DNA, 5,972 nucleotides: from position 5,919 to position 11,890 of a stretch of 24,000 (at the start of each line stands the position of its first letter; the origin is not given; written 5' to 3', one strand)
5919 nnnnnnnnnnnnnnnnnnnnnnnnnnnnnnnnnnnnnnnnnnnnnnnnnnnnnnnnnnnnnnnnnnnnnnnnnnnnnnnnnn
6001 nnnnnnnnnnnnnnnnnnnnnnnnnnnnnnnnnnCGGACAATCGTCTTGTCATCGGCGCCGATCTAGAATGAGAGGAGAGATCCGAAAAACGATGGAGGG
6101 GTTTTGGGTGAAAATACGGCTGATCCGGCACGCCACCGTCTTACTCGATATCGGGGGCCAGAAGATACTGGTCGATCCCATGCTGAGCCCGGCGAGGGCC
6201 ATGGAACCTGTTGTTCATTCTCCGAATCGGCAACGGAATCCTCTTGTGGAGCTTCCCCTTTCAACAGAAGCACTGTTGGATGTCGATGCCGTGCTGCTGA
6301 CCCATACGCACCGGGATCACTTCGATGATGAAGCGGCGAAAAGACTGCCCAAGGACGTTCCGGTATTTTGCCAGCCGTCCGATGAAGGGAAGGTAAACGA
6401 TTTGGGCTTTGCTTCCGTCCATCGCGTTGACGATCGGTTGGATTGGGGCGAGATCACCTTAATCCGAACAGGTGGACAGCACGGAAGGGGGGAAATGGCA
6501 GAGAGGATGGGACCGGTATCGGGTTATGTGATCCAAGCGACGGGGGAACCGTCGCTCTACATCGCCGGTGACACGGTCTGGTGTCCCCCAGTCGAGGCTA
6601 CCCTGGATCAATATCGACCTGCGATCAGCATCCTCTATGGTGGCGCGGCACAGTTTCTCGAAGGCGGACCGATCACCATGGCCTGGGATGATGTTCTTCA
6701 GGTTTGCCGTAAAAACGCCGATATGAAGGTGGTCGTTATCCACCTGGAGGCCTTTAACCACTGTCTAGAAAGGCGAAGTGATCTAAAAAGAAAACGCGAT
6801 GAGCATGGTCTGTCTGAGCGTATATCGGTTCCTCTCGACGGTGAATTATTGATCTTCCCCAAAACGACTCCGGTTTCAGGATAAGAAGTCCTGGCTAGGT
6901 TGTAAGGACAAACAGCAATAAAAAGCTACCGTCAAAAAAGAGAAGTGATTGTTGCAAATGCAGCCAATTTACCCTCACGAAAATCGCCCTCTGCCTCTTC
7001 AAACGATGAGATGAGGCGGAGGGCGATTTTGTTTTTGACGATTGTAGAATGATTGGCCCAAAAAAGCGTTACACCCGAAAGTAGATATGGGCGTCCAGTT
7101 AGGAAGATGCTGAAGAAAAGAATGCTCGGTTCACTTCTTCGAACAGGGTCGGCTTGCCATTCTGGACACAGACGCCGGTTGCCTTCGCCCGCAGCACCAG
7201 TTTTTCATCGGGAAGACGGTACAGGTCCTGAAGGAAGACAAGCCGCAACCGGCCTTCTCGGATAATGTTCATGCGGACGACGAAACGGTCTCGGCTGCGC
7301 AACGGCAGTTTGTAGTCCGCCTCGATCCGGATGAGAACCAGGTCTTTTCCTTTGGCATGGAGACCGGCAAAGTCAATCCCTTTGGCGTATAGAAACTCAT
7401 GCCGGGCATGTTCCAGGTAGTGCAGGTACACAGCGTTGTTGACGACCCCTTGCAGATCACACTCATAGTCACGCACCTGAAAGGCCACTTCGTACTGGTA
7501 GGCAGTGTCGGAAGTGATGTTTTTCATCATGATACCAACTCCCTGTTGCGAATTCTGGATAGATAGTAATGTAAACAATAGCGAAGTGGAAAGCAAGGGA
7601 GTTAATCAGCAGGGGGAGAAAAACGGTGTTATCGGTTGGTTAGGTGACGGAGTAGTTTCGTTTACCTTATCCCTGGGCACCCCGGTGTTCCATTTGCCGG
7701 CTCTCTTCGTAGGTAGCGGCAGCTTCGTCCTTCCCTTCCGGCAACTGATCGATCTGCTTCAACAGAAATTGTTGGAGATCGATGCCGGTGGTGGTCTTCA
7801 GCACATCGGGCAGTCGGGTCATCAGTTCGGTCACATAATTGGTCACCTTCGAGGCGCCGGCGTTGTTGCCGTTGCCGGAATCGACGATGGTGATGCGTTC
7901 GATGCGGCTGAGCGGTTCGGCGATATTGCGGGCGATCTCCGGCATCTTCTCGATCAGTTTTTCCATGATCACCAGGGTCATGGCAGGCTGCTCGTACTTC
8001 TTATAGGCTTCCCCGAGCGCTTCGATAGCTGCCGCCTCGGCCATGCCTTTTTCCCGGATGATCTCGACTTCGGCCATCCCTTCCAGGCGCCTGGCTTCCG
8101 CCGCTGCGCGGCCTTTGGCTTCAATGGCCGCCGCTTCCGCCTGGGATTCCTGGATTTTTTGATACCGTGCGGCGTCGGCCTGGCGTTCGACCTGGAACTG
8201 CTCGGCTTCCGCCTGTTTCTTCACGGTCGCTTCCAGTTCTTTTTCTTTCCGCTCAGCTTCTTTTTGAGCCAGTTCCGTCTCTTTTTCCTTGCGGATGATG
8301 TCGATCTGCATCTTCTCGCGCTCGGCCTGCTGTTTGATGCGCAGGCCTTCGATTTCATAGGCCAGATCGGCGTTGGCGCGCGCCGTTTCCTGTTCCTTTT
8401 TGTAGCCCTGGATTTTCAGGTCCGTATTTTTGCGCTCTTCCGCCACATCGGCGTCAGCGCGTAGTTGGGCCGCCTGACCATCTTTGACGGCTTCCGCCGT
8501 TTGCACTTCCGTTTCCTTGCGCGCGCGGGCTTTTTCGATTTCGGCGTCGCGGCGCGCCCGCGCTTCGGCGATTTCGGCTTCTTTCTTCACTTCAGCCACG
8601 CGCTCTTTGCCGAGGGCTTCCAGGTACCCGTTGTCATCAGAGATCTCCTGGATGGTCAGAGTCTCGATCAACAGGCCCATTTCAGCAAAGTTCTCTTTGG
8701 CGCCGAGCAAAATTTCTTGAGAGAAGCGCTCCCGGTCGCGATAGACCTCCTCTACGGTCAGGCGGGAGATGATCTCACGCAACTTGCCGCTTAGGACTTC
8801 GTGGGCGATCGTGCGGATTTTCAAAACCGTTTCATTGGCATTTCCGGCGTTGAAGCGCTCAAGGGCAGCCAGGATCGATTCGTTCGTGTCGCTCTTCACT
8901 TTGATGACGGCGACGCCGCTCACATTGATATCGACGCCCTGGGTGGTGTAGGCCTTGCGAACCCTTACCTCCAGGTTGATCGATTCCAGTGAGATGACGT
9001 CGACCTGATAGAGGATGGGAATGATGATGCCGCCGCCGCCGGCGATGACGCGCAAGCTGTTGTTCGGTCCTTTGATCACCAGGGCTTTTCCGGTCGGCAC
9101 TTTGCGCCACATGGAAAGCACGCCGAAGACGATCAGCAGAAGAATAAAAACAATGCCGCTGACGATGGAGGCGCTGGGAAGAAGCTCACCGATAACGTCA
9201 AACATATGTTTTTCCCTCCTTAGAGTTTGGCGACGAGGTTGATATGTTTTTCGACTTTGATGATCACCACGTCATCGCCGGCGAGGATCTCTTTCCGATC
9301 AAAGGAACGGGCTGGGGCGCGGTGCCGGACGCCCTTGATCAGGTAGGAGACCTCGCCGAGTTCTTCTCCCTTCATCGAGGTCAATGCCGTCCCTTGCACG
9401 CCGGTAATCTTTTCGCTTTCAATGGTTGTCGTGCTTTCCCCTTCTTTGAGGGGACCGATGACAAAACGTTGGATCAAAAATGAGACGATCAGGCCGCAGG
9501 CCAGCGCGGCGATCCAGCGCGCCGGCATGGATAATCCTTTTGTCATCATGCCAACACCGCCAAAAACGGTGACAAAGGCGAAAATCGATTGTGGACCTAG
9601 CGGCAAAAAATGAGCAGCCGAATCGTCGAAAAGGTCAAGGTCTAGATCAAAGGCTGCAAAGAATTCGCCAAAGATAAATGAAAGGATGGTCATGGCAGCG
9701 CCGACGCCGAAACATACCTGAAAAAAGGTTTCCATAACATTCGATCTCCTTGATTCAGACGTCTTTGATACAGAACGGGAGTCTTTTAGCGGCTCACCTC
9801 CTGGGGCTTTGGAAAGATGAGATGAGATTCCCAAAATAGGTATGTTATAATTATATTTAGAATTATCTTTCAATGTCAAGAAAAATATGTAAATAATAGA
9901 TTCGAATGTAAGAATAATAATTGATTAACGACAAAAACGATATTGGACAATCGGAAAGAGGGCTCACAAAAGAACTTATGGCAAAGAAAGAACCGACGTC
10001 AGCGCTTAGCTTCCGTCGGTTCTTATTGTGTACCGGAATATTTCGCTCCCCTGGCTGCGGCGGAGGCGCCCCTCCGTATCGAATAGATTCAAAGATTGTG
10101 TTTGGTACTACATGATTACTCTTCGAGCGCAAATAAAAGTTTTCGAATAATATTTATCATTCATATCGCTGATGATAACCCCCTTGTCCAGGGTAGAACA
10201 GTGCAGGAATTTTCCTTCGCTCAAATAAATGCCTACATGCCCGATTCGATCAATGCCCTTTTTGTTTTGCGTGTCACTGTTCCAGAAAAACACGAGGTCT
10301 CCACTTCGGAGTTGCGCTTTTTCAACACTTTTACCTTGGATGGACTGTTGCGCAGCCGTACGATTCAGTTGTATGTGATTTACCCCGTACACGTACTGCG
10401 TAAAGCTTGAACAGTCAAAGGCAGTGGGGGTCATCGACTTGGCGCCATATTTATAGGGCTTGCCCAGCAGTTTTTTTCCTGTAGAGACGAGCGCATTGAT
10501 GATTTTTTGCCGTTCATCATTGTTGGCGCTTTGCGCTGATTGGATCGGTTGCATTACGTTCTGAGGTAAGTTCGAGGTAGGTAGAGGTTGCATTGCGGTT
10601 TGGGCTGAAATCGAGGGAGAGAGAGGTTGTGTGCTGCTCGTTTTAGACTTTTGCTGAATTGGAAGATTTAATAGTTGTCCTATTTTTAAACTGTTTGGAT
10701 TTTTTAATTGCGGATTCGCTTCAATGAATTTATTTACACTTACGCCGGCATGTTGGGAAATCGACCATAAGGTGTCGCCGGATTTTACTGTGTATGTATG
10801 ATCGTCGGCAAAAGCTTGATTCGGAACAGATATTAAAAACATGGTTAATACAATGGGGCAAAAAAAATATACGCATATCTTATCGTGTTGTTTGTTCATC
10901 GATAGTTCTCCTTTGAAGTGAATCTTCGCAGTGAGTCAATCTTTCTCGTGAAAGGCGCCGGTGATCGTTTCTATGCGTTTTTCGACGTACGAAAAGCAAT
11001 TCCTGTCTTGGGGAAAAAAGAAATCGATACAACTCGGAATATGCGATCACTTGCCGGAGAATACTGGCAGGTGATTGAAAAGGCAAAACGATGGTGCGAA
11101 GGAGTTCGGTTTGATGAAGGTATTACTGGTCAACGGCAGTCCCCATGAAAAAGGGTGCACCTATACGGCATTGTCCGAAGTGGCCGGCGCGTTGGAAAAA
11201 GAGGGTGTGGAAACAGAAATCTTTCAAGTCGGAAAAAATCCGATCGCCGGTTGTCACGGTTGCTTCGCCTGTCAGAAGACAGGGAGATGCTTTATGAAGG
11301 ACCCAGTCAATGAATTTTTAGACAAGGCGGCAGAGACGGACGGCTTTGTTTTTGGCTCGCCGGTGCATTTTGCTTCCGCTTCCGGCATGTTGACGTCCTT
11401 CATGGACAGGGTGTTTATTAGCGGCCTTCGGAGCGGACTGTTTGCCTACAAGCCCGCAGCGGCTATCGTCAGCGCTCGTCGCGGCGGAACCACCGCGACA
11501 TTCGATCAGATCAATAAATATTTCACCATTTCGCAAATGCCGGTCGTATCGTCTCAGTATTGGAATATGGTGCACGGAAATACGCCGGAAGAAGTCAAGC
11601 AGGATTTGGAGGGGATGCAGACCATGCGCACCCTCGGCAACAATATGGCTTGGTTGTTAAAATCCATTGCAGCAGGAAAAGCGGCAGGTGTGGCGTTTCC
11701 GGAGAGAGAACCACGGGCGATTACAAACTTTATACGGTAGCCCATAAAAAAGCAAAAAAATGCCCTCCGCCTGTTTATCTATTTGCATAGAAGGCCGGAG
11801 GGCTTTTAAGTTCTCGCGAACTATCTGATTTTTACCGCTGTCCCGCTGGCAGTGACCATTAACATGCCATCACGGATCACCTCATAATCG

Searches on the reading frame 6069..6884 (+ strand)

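Call 45: search_protein_families(library=pfam, proteins=[window:6069-6884:+], max_evalue=0.001)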
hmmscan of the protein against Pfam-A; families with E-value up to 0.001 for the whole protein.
window:6069-6884:+ (271 aa): 3 families
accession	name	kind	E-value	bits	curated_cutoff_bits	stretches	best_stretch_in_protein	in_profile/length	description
PF12706.13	Lactamase_B_2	-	8.2e-16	58.6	27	1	32-225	2-199/200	Beta-lactamase superfamily domain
PF13483.12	Lactamase_B_3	-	1.1e-08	35.7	24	1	16-168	2-110/160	Beta-lactamase superfamily domain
PF00753.33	Lactamase_B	-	1e-05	26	22.7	1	23-171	8-152/196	Metallo-beta-lactamase superfamily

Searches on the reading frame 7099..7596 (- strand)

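Call 45: search_protein_families(library=pfam, proteins=[window:7099-7596:-], max_evalue=0.001)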
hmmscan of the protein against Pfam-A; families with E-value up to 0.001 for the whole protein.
window:7099-7596:- (165 aa): 2 families
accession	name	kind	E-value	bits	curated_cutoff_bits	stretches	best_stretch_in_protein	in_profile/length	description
PF13279.12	4HBT_2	-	9.5e-16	58.8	25.5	1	41-155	1-117/122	Thioesterase-like superfamily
PF03061.28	4HBT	-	2.9e-12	47.2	20.6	1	49-132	1-77/79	Thioesterase superfamily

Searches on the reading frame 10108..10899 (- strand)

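Call 45: search_protein_families(library=pfam, proteins=[window:10108-10899:-], max_evalue=0.001)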
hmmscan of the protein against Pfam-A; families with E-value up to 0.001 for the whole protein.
window:10108-10899:- (263 aa): 2 families
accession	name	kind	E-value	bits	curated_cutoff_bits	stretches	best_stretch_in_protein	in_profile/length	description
PF00877.26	NLPC_P60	-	8.6e-26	90.4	23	1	146-260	1-105/105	NlpC/P60 family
PF01476.26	LysM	-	6e-16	58.6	20.9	1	36-80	1-43/43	LysM domain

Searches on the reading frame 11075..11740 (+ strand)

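Call 45: search_protein_families(library=pfam, proteins=[window:11075-11740:+], max_evalue=0.001)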
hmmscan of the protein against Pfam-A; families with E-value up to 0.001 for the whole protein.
window:11075-11740:+ (221 aa): 2 families
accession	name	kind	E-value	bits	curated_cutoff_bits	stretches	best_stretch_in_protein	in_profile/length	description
PF03358.20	FMN_red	-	1.3e-32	112.9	24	1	14-168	1-150/152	NADPH-dependent FMN reductase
PF02525.22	Flavodoxin_2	-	3.2e-09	37.2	27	1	14-144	1-142/198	Flavodoxin-like fold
